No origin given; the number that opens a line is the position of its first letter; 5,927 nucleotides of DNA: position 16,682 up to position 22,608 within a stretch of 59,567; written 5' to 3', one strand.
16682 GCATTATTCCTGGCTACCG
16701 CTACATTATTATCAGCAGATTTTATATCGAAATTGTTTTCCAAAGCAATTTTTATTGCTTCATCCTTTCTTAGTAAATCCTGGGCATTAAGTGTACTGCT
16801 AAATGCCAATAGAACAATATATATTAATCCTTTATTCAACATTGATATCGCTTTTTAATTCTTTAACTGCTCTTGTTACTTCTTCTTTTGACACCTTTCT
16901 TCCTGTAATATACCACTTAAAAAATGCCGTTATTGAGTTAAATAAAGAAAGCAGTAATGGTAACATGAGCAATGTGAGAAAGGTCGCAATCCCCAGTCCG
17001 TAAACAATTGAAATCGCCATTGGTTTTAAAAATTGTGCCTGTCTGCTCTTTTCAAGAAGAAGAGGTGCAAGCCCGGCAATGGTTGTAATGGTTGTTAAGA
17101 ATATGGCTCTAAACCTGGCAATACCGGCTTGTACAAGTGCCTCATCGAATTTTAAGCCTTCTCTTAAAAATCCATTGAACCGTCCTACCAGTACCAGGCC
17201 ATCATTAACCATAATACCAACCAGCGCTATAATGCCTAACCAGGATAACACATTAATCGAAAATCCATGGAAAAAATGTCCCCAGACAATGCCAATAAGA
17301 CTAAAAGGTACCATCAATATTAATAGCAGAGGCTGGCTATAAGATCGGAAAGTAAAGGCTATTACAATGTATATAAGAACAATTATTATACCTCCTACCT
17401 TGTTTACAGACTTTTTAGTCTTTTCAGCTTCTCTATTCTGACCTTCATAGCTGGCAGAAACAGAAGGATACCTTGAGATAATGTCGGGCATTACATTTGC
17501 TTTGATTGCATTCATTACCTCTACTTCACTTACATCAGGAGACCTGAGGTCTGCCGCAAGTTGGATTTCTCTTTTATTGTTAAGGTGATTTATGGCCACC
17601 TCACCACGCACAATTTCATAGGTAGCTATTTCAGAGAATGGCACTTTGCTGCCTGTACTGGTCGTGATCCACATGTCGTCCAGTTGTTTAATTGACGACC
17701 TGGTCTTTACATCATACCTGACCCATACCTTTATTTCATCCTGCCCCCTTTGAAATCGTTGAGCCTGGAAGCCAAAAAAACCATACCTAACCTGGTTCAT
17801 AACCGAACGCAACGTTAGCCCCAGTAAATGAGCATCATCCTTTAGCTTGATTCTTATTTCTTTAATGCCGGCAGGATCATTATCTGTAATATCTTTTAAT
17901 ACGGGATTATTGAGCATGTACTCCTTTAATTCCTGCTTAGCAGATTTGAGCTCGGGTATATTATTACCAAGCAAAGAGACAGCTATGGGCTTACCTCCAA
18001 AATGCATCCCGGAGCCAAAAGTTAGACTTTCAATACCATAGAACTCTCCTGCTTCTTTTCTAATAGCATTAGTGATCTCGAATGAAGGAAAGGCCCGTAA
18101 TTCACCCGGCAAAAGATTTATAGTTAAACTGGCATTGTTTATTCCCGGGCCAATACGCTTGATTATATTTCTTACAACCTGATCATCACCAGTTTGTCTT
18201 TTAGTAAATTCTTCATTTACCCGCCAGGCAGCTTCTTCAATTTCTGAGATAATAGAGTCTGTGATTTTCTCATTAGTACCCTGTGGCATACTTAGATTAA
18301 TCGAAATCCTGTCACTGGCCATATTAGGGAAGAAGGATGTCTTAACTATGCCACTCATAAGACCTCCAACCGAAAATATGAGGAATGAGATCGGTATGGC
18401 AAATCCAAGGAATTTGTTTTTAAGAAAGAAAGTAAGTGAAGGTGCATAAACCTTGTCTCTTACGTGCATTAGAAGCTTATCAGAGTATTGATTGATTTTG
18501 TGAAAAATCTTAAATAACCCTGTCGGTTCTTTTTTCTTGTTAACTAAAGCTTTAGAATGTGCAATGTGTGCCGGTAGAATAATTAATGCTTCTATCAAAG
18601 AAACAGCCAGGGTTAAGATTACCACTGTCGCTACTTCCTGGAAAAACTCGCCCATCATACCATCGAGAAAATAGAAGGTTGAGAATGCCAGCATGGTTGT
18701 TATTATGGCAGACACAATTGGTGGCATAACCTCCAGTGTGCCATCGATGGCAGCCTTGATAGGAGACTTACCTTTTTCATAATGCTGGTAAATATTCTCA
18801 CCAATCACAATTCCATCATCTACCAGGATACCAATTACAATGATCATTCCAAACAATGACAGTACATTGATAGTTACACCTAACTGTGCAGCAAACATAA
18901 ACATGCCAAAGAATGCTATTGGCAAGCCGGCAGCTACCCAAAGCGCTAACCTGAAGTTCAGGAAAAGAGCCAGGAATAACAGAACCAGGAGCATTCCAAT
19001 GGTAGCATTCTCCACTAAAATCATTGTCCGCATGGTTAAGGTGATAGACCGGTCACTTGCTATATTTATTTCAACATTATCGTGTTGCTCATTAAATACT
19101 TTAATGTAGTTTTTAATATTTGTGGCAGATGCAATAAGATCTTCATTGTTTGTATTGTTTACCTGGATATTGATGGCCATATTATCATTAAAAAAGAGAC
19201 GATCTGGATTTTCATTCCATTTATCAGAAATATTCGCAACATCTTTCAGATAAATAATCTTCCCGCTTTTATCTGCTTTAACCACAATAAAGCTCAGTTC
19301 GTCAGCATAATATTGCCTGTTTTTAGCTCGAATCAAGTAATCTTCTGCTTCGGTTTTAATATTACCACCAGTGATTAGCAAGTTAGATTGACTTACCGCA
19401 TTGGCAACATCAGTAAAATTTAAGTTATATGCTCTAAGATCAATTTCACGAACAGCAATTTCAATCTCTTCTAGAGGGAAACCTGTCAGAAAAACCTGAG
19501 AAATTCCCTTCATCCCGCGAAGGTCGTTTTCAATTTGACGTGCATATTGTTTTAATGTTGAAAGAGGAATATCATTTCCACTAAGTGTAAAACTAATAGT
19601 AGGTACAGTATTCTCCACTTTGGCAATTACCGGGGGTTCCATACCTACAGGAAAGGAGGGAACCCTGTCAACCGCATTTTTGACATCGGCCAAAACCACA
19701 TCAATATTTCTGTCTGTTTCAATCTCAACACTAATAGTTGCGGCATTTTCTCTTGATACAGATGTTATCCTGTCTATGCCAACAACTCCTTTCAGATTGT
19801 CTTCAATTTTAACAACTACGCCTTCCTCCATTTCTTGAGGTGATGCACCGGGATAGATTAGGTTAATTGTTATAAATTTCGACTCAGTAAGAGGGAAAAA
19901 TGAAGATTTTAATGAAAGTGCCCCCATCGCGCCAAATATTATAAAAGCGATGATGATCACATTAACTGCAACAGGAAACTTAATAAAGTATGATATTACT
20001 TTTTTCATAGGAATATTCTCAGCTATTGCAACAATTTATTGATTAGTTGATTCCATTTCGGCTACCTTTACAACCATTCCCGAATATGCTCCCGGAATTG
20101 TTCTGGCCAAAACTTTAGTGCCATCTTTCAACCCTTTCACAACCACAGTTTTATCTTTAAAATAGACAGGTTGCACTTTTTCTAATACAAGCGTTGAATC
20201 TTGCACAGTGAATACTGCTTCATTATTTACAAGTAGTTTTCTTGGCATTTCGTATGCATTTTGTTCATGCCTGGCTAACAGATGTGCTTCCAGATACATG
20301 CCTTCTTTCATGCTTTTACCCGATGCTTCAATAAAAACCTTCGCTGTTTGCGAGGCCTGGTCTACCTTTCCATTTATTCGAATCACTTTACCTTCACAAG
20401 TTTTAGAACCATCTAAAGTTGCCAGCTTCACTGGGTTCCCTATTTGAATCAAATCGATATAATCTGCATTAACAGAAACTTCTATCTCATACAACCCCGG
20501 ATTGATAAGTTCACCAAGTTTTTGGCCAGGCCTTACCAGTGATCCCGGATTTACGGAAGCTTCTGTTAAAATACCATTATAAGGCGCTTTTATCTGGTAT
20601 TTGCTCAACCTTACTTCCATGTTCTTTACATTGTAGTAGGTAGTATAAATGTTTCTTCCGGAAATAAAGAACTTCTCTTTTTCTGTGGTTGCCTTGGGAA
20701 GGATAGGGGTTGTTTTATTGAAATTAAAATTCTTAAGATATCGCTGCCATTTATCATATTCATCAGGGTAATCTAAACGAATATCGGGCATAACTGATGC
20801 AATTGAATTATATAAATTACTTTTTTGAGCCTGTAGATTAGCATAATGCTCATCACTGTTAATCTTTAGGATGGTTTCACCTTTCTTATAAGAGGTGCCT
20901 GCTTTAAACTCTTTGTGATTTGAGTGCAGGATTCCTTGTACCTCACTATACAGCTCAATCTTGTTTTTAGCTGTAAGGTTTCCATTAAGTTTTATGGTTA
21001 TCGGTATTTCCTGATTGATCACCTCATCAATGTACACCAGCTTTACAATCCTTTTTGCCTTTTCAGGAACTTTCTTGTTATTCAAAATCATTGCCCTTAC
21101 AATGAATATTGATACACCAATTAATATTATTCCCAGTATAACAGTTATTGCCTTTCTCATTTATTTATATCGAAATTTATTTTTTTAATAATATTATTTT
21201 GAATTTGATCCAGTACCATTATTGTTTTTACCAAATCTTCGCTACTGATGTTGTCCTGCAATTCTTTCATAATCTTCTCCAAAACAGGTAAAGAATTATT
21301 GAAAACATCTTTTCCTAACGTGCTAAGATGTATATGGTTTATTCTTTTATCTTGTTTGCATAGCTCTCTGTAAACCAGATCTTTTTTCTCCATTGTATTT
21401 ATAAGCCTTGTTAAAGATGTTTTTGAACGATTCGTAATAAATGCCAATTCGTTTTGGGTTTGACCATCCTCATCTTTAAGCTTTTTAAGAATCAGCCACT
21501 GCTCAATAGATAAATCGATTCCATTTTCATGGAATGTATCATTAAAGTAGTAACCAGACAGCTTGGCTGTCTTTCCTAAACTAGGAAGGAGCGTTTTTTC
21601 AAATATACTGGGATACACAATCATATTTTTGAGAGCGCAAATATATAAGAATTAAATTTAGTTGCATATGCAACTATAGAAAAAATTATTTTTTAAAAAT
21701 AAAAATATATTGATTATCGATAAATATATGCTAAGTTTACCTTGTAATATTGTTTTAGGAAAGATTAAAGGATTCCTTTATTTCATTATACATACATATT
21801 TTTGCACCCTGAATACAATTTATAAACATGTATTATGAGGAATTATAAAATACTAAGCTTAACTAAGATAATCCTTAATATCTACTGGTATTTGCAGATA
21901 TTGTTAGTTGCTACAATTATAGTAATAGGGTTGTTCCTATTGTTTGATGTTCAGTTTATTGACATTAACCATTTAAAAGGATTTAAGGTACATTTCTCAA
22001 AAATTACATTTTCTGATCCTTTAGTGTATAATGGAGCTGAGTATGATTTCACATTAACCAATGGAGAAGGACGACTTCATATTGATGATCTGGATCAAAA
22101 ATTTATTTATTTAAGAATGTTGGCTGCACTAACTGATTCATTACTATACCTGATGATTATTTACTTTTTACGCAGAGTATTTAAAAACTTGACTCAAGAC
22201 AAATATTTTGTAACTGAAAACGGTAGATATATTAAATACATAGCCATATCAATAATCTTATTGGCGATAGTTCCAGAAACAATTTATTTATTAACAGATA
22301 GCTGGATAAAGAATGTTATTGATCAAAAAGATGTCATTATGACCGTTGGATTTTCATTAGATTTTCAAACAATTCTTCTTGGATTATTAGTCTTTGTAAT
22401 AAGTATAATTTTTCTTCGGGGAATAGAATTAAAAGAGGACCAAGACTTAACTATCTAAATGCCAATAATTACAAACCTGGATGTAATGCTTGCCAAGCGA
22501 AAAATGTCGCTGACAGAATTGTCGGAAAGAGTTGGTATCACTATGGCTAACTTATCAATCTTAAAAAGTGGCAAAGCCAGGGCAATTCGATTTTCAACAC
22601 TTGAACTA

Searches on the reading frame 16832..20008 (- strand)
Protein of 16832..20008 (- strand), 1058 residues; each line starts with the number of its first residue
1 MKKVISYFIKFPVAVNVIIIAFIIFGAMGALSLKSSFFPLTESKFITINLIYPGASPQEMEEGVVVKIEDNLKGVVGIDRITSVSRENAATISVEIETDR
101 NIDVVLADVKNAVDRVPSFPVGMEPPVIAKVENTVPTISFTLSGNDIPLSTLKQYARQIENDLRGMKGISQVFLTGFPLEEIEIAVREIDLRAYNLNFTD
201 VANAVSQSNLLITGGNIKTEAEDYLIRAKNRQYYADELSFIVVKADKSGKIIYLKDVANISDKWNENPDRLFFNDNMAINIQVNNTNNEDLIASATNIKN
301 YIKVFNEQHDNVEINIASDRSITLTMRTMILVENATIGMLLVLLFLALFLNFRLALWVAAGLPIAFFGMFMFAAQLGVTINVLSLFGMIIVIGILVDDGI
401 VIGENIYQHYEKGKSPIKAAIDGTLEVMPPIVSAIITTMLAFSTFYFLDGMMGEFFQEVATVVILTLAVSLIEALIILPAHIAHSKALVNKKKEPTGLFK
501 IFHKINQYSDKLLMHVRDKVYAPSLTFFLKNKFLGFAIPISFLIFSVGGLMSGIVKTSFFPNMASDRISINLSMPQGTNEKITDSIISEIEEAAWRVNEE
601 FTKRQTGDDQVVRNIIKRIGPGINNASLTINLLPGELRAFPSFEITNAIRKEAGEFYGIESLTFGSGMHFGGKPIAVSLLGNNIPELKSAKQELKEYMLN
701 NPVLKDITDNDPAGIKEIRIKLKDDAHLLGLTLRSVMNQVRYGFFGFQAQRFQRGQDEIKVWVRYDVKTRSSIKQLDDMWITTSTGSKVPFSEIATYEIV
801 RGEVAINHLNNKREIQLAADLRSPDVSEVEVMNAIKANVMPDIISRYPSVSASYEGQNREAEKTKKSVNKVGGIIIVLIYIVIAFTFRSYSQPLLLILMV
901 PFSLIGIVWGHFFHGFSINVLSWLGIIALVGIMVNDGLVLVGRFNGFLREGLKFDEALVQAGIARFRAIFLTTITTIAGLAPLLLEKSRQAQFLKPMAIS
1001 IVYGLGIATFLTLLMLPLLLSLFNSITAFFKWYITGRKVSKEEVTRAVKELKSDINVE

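Call 21: search_protein_families(library=pfam, proteins=[window:16832-20008:-], max_evalue=0.00001)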
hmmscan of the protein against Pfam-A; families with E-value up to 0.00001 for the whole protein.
window:16832-20008:- (1058 aa): 2 families
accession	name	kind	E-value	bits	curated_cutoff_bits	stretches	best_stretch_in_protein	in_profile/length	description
PF00873.25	ACR_tran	-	2.4e-165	552.4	28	1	5-1023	2-1020/1021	AcrB/AcrD/AcrF family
PF03176.21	MMPL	-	1.9e-13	50.5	20.5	1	862-1025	139-304/333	MMPL family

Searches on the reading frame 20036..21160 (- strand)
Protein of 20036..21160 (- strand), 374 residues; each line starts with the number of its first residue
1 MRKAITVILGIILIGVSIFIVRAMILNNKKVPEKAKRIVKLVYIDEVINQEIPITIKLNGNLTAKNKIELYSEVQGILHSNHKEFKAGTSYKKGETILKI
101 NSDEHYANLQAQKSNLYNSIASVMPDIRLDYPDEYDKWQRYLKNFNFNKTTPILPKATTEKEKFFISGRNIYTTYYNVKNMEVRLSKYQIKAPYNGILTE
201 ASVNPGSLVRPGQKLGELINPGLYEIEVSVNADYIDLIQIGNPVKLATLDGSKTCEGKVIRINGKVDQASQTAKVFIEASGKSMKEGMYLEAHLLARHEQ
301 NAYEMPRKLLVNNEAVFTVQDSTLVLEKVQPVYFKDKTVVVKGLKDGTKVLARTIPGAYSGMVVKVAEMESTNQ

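Call 21: search_protein_families(library=pfam, proteins=[window:20036-21160:-], max_evalue=0.00001)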
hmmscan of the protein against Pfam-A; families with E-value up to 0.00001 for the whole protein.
window:20036-21160:- (374 aa): 2 families
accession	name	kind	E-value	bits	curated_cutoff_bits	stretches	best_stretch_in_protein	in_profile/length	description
PF13437.12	HlyD_3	-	2.7e-18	67.1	22.2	1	190-282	2-96/106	HlyD family secretion protein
PF16576.10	HlyD_D23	-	1.7e-11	44.3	30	1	185-289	106-213/214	Barrel-sandwich domain of CusB or HlyD membrane-fusion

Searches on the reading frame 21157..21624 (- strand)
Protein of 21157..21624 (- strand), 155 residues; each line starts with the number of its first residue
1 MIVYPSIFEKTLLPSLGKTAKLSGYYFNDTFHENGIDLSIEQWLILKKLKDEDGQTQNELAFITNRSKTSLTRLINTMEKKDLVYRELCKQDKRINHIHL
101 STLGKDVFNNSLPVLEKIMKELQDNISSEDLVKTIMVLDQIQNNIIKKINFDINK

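Call 21: search_protein_families(library=pfam, proteins=[window:21157-21624:-], max_evalue=0.00001)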
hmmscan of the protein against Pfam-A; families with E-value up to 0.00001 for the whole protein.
window:21157-21624:- (155 aa): 4 families
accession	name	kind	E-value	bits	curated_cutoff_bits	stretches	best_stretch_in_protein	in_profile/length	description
PF01047.28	MarR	-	2.7e-13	50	24.6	1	38-95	1-58/59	MarR family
PF12802.13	MarR_2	-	4.7e-11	43.1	27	1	37-95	2-61/61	MarR family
PF22381.2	Staph_reg_Sar_Rot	-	3.1e-06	27.6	27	1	36-109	10-83/85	Transcriptional regulator SarA/Rot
PF13463.12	HTH_27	-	7.3e-06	26.6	22.2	0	41-101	4-65/68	Winged helix DNA-binding domain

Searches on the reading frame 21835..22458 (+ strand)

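Call 21: search_protein_families(library=pfam, proteins=[window:21835-22458:+], max_evalue=0.00001)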
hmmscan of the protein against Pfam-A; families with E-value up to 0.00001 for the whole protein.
window:21835-22458:+ (207 aa): 1 family
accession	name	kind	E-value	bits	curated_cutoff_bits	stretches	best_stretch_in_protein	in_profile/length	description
PF11188.13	DUF2975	-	1.4e-12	48.1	27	1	101-207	27-130/130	Protein of unknown function (DUF2975)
